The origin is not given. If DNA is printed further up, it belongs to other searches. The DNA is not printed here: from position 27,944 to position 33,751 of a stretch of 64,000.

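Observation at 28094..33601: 1835-aa surface protein with three paralogous beta-helix-like modules and a C-terminal membrane anchor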

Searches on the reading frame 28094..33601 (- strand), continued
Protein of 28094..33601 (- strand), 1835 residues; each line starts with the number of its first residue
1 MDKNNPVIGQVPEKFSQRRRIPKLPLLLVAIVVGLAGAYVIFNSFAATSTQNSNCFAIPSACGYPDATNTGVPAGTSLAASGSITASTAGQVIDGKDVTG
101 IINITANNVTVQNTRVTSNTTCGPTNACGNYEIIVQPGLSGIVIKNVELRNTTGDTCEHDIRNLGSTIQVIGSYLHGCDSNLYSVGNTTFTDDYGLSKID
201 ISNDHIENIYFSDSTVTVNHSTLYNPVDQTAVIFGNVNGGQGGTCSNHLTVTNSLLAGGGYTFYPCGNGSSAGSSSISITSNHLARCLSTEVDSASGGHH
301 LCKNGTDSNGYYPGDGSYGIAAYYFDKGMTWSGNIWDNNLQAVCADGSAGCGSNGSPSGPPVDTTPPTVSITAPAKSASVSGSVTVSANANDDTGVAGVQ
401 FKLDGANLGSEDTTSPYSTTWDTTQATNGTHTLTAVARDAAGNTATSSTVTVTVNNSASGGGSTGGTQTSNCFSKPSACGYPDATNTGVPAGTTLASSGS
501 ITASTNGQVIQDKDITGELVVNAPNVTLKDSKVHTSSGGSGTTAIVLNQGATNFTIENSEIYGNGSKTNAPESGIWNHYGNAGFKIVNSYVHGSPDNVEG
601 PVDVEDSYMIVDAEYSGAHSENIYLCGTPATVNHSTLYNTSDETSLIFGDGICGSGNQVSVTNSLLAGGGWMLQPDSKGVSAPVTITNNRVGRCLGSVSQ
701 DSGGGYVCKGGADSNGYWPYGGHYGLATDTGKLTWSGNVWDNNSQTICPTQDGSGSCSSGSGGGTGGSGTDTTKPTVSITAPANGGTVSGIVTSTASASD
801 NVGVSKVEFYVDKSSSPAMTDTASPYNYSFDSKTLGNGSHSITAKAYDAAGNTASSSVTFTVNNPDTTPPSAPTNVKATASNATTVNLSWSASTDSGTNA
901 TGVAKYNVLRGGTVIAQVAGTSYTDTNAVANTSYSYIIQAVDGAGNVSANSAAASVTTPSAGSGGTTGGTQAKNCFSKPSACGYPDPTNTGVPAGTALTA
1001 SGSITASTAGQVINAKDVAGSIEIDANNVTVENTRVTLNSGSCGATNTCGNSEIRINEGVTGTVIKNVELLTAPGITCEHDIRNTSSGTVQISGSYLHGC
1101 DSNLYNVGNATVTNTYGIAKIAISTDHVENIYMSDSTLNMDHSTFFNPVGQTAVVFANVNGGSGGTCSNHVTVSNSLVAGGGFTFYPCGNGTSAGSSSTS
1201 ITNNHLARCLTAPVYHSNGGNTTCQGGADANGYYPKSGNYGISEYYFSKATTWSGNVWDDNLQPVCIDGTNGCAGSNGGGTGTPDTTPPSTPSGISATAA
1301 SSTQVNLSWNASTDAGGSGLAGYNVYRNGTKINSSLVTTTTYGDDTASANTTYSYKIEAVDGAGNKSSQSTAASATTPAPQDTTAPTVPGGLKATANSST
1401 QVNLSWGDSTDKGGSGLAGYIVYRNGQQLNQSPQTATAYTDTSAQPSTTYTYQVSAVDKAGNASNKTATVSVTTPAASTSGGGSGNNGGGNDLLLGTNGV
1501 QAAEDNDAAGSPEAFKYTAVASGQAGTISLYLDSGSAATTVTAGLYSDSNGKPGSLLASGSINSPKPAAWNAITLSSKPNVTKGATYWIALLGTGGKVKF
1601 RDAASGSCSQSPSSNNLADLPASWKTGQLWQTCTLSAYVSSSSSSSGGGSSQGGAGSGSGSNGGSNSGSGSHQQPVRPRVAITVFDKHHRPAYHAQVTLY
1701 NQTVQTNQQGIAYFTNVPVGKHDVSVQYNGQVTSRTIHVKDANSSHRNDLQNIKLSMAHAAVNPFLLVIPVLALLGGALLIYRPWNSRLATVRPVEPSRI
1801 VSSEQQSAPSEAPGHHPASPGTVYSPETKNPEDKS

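Call 40: find_encoding_contigs(protein=P0129, flank=8000, max_places=2)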
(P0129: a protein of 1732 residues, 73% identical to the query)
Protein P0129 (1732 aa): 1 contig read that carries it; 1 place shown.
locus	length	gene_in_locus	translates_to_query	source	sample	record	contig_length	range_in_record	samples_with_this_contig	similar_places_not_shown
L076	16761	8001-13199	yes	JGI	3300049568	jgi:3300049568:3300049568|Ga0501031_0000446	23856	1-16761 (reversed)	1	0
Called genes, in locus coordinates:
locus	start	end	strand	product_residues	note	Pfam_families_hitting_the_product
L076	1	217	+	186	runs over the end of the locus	PF01245:Ribosomal_L19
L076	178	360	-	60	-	-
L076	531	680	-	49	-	-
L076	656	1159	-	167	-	-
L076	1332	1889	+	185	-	PF01351:RNase_HII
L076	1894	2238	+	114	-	PF08378:NERD (weak), PF02021:UPF0102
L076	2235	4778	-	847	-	PF17900:Peptidase_M1_N, PF01433:Peptidase_M1, PF11838:ERAP1_C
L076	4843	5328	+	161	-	-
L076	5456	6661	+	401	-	PF08529:NusA_N, PF00575:S1 (faint), PF13184:KH_NusA_1st, PF26594:KH_NusA_2nd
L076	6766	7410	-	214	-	-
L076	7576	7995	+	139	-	PF13473:Cupredoxin_1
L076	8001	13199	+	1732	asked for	PF19077:Big_13 (faint), PF17957:Big_7, PF18370:RGI_lyase (faint), PF17957:Big_7, PF00041:fn3 (weak)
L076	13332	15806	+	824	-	PF02861:Clp_N, PF05621:TniB (weak), PF00004:AAA, PF17871:AAA_lid_9, PF00004:AAA, PF07724:AAA_2, PF07728:AAA_5, PF10431:ClpB_D2-small, +6 more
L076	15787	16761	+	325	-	?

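Call 43: search_protein_families(library=pfam, proteins=[P0131, P0145, P0184, P0240], max_evalue=0.05)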
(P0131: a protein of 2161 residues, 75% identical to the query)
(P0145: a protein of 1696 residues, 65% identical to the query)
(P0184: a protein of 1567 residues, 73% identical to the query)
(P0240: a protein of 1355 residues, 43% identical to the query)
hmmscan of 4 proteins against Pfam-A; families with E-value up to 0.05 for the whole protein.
P0131 (2161 aa): 15 families
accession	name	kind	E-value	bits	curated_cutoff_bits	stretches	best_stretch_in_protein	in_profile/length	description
PF17957.7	Big_7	-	1.2e-69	231.3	24.1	4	364-433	1-70/70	Bacterial Ig domain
PF00041.27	fn3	-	1.3e-27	96.3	25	4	1769-1850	2-80/84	Fibronectin type III domain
PF18370.7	RGI_lyase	-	7.9e-24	84.3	27.8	4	1869-1938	10-75/86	Rhamnogalacturonan I lyases beta-sheet domain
PF19077.6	Big_13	-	4.2e-23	82.2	27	4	795-851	40-100/102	Bacterial Ig-like domain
PF06832.18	BiPBP_C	-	5.4e-12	45.9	26.8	0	361-444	7-87/90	Penicillin-Binding Protein C-terminus Family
PF25523.1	Ig_RIMBP2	-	2.8e-07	30.9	27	1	1864-1912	3-56/105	RIMBP2-like, immunoglobulin-like domain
PF25788.1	Ig_Rha78A_N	-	3.3e-07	31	27.4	0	1809-1856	55-102/105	Rha78A-like, N-terminal immunoglobulin domain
PF13750.12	Big_3_3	-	5.7e-05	23.3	27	2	1626-1683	3-59/157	Bacterial Ig-like domain (group 3)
PF02369.22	Big_1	-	0.00011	22.6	34.9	1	2006-2066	20-88/93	Bacterial Ig-like domain (group 1)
PF13715.12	CarbopepD_reg_2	-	0.00056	20.3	32.2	1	2014-2085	9-79/88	CarboxypepD_reg-like domain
PF16640.11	Big_3_5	-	0.00077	20.4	35.5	1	1997-2061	4-73/88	Bacterial Ig-like domain (group 3)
PF06486.16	DUF1093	-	0.0028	18.7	26.3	0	1919-1942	18-45/81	Protein of unknown function (DUF1093)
PF02494.22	HYR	-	0.0085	16.8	21.7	0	1108-1138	52-81/81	HYR domain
PF16794.11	fn3_4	-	0.021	15.2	27.1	0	1864-1909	3-48/103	Fibronectin-III type domain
PF07495.19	Y_Y_Y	-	0.022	15.1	26.6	0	2027-2054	18-43/65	Y_Y_Y domain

P0145 (1696 aa): 10 families
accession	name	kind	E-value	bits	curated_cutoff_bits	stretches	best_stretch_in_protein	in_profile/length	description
PF17957.7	Big_7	-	8e-35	119.8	24.1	2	367-436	1-70/70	Bacterial Ig domain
PF00041.27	fn3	-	3.6e-20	72.4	25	3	1299-1383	2-83/84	Fibronectin type III domain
PF18370.7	RGI_lyase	-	2.9e-15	56.8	27.8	2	1407-1473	16-78/86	Rhamnogalacturonan I lyases beta-sheet domain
PF14099.13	Polysacc_lyase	-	8.6e-13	49.1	29.9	1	1051-1204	6-172/210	Polysaccharide lyase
PF19077.6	Big_13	-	3.9e-08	34.1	27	2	875-938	36-100/102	Bacterial Ig-like domain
PF25788.1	Ig_Rha78A_N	-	8.3e-08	32.9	27.4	1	1311-1386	18-102/105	Rha78A-like, N-terminal immunoglobulin domain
PF13750.12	Big_3_3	-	1.8e-05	24.9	27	1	902-953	3-53/157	Bacterial Ig-like domain (group 3)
PF25523.1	Ig_RIMBP2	-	0.00011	22.5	27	0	1299-1343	5-55/105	RIMBP2-like, immunoglobulin-like domain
PF13715.12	CarbopepD_reg_2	-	0.00022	21.6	32.2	1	1545-1605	9-70/88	CarboxypepD_reg-like domain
PF17802.7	SpaA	-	0.0032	18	23.1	0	390-457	9-79/91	Prealbumin-like fold domain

P0184 (1567 aa): 12 families
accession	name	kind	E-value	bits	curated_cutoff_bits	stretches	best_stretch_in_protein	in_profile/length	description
PF17957.7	Big_7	-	9.7e-35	119.5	24.1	2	321-390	1-70/70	Bacterial Ig domain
PF14099.13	Polysacc_lyase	-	1.4e-27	97.4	29.9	2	85-228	19-172/210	Polysaccharide lyase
PF00041.27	fn3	-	1.8e-16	60.5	25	3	1184-1265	1-79/84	Fibronectin type III domain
PF18370.7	RGI_lyase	-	1.6e-14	54.4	27.8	2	1200-1259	20-77/86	Rhamnogalacturonan I lyases beta-sheet domain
PF19077.6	Big_13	-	5.4e-13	49.8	27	2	761-827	35-100/102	Bacterial Ig-like domain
PF25523.1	Ig_RIMBP2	-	8e-06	26.2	27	0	834-922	2-99/105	RIMBP2-like, immunoglobulin-like domain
PF25788.1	Ig_Rha78A_N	-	1.1e-05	26.1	27.4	0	1222-1271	52-101/105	Rha78A-like, N-terminal immunoglobulin domain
PF13750.12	Big_3_3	-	2.7e-05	24.3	27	1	791-852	3-63/157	Bacterial Ig-like domain (group 3)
PF02494.22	HYR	-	0.00014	22.6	21.7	1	798-827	52-81/81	HYR domain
PF25814.1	fn3_SORL1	-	0.0022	18.4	27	0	838-858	5-25/90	SORL1-like, fn3 domain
PF24107.1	DUF7382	-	0.005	17.1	27.4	1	1409-1437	22-50/65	Domain of unknown function (DUF7382)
PF17996.7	CE2_N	-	0.027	15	27.9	0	317-396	9-86/108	Carbohydrate esterase 2 N-terminal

P0240 (1355 aa): 13 families
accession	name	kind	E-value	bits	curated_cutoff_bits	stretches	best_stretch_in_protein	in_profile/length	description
PF17957.7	Big_7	-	1.4e-36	125.4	24.1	2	775-842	1-70/70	Bacterial Ig domain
PF00041.27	fn3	-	1.2e-18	67.5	25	3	1064-1144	1-78/84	Fibronectin type III domain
PF18370.7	RGI_lyase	-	1e-16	61.5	27.8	3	980-1047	17-80/86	Rhamnogalacturonan I lyases beta-sheet domain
PF14099.13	Polysacc_lyase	-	5.6e-14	53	29.9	1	116-310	17-196/210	Polysaccharide lyase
PF19077.6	Big_13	-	3.3e-13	50.4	27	2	804-861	40-100/102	Bacterial Ig-like domain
PF13229.12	Beta_helix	-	1.3e-10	41.6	25.9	1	546-709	3-147/158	Right handed beta helix region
PF05048.19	NosD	-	2.3e-07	30.9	23.6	1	547-724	20-178/212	Periplasmic copper-binding protein (NosD)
PF25788.1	Ig_Rha78A_N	-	4.5e-06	27.3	27.4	0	980-1054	18-101/105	Rha78A-like, N-terminal immunoglobulin domain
PF08329.16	ChitinaseA_N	-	0.00055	20.1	21.2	0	1076-1149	37-107/133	Chitinase A, N-terminal domain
PF25523.1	Ig_RIMBP2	-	0.00071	20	27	0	966-1011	3-54/105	RIMBP2-like, immunoglobulin-like domain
PF02494.22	HYR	-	0.0061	17.3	21.7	0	831-861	52-81/81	HYR domain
PF07495.19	Y_Y_Y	-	0.042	14.2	26.6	0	827-861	29-64/65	Y_Y_Y domain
PF06486.16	DUF1093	-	0.049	14.7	26.3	0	920-945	19-44/81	Protein of unknown function (DUF1093)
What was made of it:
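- Related proteins carry PF14099 lyases and RGI_lyase-like or fn3 modules typical of CAZyme architectures (call 43).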

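Call 44: find_encoding_contigs(protein=P0184, flank=8000, max_places=2)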
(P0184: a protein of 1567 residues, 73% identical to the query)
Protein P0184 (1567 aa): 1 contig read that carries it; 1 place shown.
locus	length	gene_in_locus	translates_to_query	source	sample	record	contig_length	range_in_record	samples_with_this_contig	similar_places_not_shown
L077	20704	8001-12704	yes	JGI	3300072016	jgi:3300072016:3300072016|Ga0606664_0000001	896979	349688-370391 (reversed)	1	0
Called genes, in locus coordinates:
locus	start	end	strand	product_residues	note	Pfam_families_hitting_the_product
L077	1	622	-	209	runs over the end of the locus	-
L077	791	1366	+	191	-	PF01351:RNase_HII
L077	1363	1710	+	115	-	PF08378:NERD (weak), PF02021:UPF0102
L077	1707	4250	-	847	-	PF17900:Peptidase_M1_N, PF01433:Peptidase_M1, PF11838:ERAP1_C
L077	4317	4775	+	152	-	-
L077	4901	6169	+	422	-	PF08529:NusA_N, PF00575:S1 (weak), PF13184:KH_NusA_1st, PF07650:KH_2 (weak), PF26594:KH_NusA_2nd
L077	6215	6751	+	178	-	-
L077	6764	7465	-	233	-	-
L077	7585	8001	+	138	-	PF13473:Cupredoxin_1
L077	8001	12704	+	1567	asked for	PF14099:Polysacc_lyase, PF17957:Big_7, PF25788:Ig_Rha78A_N (faint), PF19077:Big_13 (weak), PF17957:Big_7, PF14099:Polysacc_lyase, PF00041:fn3, PF18370:RGI_lyase (weak)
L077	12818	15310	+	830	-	PF02861:Clp_N, PF05621:TniB (weak), PF00004:AAA, PF17871:AAA_lid_9, PF00004:AAA, PF07724:AAA_2, PF07728:AAA_5, PF10431:ClpB_D2-small, +9 more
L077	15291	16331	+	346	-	-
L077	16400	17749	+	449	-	PF18073:Zn_ribbon_LapB, PF13481:AAA_25, PF03796:DnaB_C (weak), PF06745:ATPase, PF23442:DUF7125 (weak), PF13401:AAA_22 (faint), PF13541:ChlI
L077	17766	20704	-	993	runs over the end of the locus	PF00912:Transgly, PF00905:Transpeptidase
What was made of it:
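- The positions are interchangeable with bona fide polysaccharide-lyase domains in orthologues (calls 43, 44).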
